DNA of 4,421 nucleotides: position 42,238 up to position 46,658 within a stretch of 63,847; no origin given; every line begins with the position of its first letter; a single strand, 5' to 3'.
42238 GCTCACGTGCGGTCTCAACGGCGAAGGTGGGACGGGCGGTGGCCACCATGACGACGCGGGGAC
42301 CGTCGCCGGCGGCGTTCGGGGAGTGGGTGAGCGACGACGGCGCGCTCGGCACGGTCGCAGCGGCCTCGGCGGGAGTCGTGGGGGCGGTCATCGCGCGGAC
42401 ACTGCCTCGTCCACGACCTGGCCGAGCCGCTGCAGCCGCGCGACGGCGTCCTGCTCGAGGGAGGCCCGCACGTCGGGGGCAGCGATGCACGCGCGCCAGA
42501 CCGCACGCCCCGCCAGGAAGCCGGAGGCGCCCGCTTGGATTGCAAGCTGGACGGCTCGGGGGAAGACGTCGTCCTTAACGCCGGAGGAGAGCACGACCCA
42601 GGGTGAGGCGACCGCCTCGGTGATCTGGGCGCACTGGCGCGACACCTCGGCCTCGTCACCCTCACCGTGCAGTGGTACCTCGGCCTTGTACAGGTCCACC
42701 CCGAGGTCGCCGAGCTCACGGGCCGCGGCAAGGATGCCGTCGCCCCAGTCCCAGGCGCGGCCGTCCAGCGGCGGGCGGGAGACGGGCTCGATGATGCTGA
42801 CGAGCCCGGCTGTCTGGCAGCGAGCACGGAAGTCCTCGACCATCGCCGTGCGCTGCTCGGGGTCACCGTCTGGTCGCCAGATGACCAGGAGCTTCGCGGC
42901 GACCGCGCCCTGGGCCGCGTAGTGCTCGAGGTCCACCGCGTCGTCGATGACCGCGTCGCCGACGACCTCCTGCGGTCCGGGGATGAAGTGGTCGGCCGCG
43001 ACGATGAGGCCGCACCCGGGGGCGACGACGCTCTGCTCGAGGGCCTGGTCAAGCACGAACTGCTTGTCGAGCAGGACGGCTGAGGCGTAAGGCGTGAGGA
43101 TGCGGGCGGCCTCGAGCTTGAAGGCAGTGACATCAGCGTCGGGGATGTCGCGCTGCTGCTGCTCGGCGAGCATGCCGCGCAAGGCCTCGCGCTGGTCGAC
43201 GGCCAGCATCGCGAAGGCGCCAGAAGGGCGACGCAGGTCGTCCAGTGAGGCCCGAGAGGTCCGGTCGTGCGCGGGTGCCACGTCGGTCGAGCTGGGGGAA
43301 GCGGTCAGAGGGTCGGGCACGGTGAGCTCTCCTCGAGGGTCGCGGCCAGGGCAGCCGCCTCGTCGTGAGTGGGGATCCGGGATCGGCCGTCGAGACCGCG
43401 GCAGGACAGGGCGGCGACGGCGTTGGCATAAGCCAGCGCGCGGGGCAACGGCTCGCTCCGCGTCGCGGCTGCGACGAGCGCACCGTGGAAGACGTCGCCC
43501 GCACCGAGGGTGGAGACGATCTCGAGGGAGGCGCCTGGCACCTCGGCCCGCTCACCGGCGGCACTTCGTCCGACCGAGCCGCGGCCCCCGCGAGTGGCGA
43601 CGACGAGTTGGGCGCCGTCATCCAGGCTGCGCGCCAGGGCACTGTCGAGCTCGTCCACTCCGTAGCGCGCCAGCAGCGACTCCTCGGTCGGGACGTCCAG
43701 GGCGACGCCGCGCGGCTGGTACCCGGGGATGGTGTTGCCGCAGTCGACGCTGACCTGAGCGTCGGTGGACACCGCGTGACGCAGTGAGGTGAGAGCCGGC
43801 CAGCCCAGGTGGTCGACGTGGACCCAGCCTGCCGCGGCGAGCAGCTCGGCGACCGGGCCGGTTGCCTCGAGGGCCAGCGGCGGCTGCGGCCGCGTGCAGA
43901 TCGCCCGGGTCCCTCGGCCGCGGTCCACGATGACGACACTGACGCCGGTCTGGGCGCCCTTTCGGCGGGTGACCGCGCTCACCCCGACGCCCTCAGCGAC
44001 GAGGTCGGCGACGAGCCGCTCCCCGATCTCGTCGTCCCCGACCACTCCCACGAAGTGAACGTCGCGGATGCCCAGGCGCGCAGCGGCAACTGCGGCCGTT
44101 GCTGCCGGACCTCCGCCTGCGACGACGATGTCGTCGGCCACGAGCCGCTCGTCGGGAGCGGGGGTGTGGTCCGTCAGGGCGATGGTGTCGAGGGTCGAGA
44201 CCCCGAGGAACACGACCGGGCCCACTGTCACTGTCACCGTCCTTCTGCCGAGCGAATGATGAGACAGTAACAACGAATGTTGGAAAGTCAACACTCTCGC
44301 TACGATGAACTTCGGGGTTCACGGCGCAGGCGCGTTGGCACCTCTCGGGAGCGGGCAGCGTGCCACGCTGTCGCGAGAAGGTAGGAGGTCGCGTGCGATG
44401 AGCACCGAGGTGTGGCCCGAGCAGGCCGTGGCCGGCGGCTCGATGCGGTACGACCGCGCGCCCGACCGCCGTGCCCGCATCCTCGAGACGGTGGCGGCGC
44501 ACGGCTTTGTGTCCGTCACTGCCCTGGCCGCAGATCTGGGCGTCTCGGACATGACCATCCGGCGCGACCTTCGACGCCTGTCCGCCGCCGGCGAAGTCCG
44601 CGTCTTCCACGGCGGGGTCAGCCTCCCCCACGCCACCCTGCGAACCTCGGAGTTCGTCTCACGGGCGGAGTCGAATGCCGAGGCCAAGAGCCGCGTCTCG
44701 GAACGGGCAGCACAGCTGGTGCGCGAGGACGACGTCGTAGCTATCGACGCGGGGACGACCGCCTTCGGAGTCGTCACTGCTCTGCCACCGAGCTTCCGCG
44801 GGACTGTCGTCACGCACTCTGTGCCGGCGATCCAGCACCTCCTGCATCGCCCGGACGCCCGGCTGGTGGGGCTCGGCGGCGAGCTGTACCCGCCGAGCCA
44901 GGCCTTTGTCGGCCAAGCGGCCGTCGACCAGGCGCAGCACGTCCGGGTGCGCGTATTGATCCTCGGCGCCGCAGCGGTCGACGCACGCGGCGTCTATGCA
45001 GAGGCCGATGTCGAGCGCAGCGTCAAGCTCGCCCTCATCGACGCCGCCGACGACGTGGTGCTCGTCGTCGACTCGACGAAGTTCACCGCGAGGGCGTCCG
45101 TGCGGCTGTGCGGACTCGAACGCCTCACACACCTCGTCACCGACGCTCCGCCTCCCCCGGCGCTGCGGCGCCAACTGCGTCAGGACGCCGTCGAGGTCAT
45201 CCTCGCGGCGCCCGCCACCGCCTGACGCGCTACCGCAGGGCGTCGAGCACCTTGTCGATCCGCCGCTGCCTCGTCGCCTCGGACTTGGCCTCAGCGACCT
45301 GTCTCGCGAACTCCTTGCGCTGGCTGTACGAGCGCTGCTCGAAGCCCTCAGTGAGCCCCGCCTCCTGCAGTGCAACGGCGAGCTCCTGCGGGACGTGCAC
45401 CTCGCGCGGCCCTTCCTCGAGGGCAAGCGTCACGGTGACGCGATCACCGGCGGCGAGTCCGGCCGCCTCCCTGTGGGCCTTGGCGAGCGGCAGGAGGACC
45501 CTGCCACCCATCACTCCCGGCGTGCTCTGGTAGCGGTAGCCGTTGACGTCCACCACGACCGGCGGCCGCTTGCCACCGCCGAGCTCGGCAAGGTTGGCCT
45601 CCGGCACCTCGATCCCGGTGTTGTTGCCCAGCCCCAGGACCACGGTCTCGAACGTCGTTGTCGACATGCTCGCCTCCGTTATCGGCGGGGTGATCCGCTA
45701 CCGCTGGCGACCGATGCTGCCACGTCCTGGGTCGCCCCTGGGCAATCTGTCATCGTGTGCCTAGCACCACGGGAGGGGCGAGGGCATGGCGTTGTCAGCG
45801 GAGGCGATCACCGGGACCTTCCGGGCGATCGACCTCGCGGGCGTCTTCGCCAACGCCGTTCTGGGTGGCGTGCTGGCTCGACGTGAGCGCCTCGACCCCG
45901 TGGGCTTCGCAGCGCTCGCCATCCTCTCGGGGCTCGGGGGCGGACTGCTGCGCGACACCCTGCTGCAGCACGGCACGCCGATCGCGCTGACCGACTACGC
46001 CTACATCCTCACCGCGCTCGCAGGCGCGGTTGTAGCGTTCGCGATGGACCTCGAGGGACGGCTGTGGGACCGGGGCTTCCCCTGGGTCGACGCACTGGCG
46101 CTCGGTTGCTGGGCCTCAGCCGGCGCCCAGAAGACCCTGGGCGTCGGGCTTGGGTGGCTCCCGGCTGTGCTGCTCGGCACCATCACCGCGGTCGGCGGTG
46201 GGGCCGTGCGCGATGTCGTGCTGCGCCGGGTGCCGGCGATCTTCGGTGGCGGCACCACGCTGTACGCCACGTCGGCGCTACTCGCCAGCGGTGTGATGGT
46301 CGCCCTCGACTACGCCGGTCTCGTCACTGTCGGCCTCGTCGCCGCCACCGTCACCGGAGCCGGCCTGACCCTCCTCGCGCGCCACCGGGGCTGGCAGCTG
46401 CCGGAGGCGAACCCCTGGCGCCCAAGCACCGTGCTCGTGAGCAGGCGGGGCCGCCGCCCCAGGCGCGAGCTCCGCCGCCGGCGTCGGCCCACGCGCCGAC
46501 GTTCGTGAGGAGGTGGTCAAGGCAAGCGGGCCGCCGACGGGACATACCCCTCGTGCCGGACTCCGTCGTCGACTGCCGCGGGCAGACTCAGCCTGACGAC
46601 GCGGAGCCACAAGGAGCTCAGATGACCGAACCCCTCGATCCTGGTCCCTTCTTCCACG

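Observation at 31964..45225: Complete mosaic sulfoquinovose (sulfoglycolysis) operon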

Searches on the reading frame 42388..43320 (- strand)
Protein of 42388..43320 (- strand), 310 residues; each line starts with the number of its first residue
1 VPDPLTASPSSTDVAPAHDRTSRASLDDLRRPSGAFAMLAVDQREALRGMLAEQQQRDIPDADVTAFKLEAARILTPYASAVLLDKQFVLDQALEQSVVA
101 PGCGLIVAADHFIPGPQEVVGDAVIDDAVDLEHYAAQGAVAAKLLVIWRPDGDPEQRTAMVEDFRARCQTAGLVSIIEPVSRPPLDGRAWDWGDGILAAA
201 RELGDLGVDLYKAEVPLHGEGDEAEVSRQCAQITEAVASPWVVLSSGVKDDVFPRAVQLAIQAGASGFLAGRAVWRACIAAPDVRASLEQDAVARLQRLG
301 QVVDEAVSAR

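Call 5: search_protein_families(library=pfam, proteins=[window:42388-43320:-])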
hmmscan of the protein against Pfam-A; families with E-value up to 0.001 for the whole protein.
window:42388-43320:- (310 aa): 1 family
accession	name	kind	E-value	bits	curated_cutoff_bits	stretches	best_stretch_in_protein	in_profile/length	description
PF01791.15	DeoC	-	8e-36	124.2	23.8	1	37-276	2-228/229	DeoC/LacD family aldolase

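Call 6: search_protein_families(library=ncbifam, proteins=[window:42388-43320:-])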
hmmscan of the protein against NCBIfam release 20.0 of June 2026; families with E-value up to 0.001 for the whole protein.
window:42388-43320:- (310 aa): 4 families
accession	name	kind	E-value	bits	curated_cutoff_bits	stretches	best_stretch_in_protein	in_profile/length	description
NF009498.0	PRK12858.1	subfamily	1.6e-47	162.1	184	1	23-306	9-319/342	tagatose 1,6-diphosphate aldolase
NF009065.0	PRK12399.1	subfamily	2.8e-20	72.6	458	2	22-181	7-166/326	tagatose 1,6-diphosphate aldolase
NF003180.0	PRK04161.1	subfamily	8.9e-20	71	519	2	24-173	10-159/330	tagatose 1,6-diphosphate aldolase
TIGR01232.1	lacD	equivalog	5.3e-15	55.4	432.2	1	22-153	6-134/325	tagatose-bisphosphate aldolase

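Call 9: search_solved_structures(query=window:42388-43320:-, max_evalue=0.001, show_alignments=2)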
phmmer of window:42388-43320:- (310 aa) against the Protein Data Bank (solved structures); distinct sequences matched with E-value up to 0.001: 13.
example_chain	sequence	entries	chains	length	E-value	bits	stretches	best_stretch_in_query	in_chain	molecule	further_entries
7ag7_A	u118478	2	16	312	5.5e-86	291.9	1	12-309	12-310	Sulfofructosephosphate aldolase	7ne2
1to3_A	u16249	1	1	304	4.5e-85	288.8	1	25-308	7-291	Putative aldolase yihT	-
7ag1_Z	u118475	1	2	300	1.7e-81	277.1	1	24-309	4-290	Sulfofructosephosphate aldolase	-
8tnf_A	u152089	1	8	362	1.5e-17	67.2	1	28-304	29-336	DUF2090 domain-containing protein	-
3iv3_A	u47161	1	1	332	3e-16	62.9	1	32-279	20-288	Tagatose 1,6-diphosphate aldolase 2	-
3myo_A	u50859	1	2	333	8.9e-15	58.1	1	33-280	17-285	Tagatose 1,6-diphosphate aldolase 1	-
3kao_A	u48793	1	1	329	1.6e-14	57.2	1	22-280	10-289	Tagatose 1,6-diphosphate aldolase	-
3myp_A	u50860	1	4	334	2.2e-14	56.8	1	23-280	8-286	Tagatose 1,6-diphosphate aldolase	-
5hjl_A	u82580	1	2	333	3.4e-14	56.2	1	24-301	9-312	Tagatose 1,6-diphosphate aldolase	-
5f2l_A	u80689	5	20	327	2.3e-13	53.5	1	23-280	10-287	Tagatose 1,6-diphosphate aldolase 2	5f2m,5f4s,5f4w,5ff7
3mhf_A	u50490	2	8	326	2.3e-13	53.5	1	23-280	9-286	Tagatose 1,6-diphosphate aldolase 2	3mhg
3jrk_A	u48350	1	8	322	2.4e-13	53.4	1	23-280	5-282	Tagatose 1,6-diphosphate aldolase 2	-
5f2g_A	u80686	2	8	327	3.5e-13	52.9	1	23-280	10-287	Tagatose 1,6-diphosphate aldolase 2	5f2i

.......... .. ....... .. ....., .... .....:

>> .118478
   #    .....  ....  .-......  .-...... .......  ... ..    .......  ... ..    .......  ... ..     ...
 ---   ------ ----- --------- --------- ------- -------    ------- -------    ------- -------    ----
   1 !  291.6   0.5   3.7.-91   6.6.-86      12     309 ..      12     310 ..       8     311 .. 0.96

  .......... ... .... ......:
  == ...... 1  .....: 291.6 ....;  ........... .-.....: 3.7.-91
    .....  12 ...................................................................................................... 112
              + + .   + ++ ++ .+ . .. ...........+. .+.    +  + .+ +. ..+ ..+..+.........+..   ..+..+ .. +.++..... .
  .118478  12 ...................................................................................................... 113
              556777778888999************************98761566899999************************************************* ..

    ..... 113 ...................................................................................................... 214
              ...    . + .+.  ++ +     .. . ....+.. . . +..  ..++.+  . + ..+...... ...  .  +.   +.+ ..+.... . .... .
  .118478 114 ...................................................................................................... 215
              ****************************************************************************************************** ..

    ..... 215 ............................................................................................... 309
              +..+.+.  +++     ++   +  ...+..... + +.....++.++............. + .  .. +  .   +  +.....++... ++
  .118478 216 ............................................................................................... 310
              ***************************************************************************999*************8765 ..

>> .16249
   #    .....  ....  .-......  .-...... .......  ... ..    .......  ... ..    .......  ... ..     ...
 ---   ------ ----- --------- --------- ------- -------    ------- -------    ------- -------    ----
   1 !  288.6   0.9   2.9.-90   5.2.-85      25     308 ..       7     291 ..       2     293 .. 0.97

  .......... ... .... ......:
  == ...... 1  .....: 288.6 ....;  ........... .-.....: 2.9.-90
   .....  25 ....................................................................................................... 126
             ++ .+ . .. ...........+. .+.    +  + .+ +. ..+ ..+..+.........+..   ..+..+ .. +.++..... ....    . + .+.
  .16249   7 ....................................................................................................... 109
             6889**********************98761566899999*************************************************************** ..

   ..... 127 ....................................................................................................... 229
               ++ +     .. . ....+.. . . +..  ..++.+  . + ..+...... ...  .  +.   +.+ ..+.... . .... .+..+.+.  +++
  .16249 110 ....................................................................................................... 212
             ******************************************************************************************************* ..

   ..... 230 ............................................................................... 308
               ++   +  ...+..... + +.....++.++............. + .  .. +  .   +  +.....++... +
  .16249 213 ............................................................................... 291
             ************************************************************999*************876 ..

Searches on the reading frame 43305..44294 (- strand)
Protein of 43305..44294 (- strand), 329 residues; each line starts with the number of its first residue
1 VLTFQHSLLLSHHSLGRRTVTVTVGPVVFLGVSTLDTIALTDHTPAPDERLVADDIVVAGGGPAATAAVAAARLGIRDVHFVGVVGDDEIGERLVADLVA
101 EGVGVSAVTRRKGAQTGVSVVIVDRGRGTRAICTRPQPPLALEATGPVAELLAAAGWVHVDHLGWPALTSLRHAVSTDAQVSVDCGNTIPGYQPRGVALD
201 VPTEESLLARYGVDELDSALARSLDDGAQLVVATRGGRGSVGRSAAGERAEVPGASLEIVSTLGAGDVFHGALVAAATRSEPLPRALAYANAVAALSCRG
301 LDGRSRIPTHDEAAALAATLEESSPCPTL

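Call 5: search_protein_families(library=pfam, proteins=[window:43305-44294:-])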
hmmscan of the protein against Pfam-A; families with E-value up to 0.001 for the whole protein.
window:43305-44294:- (329 aa): 1 family
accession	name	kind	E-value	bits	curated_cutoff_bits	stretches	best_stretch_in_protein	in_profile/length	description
PF00294.29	PfkB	-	9e-34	117.6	25.8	1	28-304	5-296/302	pfkB family carbohydrate kinase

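Call 6: search_protein_families(library=ncbifam, proteins=[window:43305-44294:-])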
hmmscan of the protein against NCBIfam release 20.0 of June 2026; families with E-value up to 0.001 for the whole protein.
window:43305-44294:- (329 aa): 19 families
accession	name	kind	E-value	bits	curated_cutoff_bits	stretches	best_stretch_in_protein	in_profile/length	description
TIGR02152.1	D_ribokin_bact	equivalog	1.4e-31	110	299.65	2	27-125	1-98/298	ribokinase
NF008353.0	PRK11142.1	equivalog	1.2e-29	103.8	341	2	27-133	5-109/307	ribokinase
TIGR04382.1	myo_inos_iolC_N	equivalog_domain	1.5e-25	90.2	300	2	203-315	195-307/309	5-dehydro-2-deoxygluconokinase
NF053626.1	RibKinHalex1628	equivalog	5.2e-20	72.1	330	1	39-312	16-286/293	ATP-dependent ribose-1-phosphate kinase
NF041134.1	R1P_kin_Thcocales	equivalog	9.7e-17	61.3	500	1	27-319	3-284/291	ADP-dependent ribose-1-phosphate kinase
NF041332.1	KDG_KDGal_kin_Halo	equivalog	2.7e-15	56.6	440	2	219-318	212-311/320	bifunctional 2-dehydro-3-deoxygluconokinase/2-dehydro-3-deoxygalactonokinase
NF006957.1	PRK09434.1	equivalog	1.7e-14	54.1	450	2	58-138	25-104/302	fructokinase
NF049991.1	TagKinase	equivalog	3.8e-14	52.2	420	2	201-296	199-294/321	tagatose kinase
NF007321.0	PRK09813.1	equivalog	3e-13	49.9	247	2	61-125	24-89/261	fructoselysine 6-kinase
NF040938.1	KDG_KDGal_kin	equivalog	1.3e-10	40.8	400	1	212-314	199-300/305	bifunctional 2-dehydro-3-deoxygluconokinase/2-dehydro-3-deoxygalactonokinase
NF047869.1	myo_kin_aldol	exception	3.2e-09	35.7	600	2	199-313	208-327/586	bifunctional 5-dehydro-2-deoxygluconokinase/5-dehydro-2-deoxyphosphogluconate aldolase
NF041633.1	trifunc_aldol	exception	2.4e-08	32.9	700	1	48-131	259-339/580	KHG/KDPG aldolase/sugar kinase fusion protein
TIGR03168.1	1-PFK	subfamily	7e-08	31.7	216.4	1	214-297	199-281/305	hexose kinase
TIGR02198.1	rfaE_dom_I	equivalog_domain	3e-07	29.9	345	0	228-299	227-298/315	D-glycero-beta-D-manno-heptose-7-phosphate kinase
TIGR03828.1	pfkB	equivalog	4.2e-07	29.3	292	1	219-298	204-282/305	1-phosphofructokinase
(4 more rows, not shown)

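Call 10: search_solved_structures(query=window:43305-44294:-, max_evalue=0.001)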
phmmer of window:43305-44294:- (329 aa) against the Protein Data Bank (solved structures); distinct sequences matched with E-value up to 0.001: 50.
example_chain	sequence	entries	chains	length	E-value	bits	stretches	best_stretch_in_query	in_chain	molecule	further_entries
7ag6_A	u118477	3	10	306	9.2e-33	117.2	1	28-315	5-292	Sulfofructose kinase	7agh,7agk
1gqt_A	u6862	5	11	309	5.1e-24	88.5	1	24-315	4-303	RIBOKINASE | PROTEIN (RIBOKINASE)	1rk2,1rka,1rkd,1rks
4x8f_A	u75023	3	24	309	9.2e-22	81.1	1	27-318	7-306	Ribokinase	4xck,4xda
2rbc_A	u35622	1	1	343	7e-17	65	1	27-322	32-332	Sugar kinase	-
5zwy_A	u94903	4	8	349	3.1e-15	59.6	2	19-134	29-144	Ribokinase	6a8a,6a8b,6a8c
1vm7_A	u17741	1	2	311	9.1e-15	58.1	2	217-316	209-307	ribokinase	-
6znx_A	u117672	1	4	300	1.3e-14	57.6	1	29-316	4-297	Ribokinase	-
8cqx_A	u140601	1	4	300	2.1e-14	56.9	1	29-316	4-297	Ribokinase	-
3pl2_A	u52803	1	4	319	2.2e-13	53.5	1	211-315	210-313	Sugar kinase, ribokinase family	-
2fv7_A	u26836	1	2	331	2.5e-12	50.1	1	17-308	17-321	Ribokinase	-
5byc_A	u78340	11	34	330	4.8e-12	49.1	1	23-309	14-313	Ribokinase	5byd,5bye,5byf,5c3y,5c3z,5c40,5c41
6wjz_A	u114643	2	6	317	7.7e-12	48.5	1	24-309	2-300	Ribokinase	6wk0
11bl_A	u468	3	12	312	1.3e-10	44.5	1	31-313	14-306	Ribokinase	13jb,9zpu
8ug1_A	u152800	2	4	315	2.1e-10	43.8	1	11-303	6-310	Ketohexokinase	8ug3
3nbv_A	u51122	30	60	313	3e-10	43.3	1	16-303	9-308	Ketohexokinase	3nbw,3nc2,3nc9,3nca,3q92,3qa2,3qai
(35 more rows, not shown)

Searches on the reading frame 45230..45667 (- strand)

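Call 8: search_protein_families(library=pfam, proteins=[window:45230-45667:-])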
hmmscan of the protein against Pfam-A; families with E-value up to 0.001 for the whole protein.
window:45230-45667:- (145 aa): 2 families
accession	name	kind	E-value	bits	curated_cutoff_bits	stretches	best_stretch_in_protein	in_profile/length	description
PF08922.17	DUF1905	-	5.4e-15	55.7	24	1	8-81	3-81/81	Domain of unknown function (DUF1905)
PF13376.11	OmdA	-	4.5e-13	49.4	25.6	1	89-144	1-57/60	Bacteriocin-protection, YdeI or OmpD-Associated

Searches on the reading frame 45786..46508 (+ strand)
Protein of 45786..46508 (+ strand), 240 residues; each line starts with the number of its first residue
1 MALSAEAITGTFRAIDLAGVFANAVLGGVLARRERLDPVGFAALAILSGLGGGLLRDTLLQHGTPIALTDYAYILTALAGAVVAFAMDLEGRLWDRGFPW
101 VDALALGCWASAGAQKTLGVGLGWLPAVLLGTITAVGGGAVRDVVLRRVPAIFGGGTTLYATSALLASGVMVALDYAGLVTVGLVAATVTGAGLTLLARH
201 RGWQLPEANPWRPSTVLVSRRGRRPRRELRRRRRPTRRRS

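Call 8: search_protein_families(library=pfam, proteins=[window:45786-46508:+])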
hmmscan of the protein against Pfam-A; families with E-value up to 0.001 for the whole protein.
window:45786-46508:+ (240 aa): 1 family
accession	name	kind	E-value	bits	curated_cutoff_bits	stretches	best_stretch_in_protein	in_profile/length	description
PF03458.18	Gly_transporter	-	1.1e-32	112.1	23.5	2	14-87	2-76/78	Glycine transporter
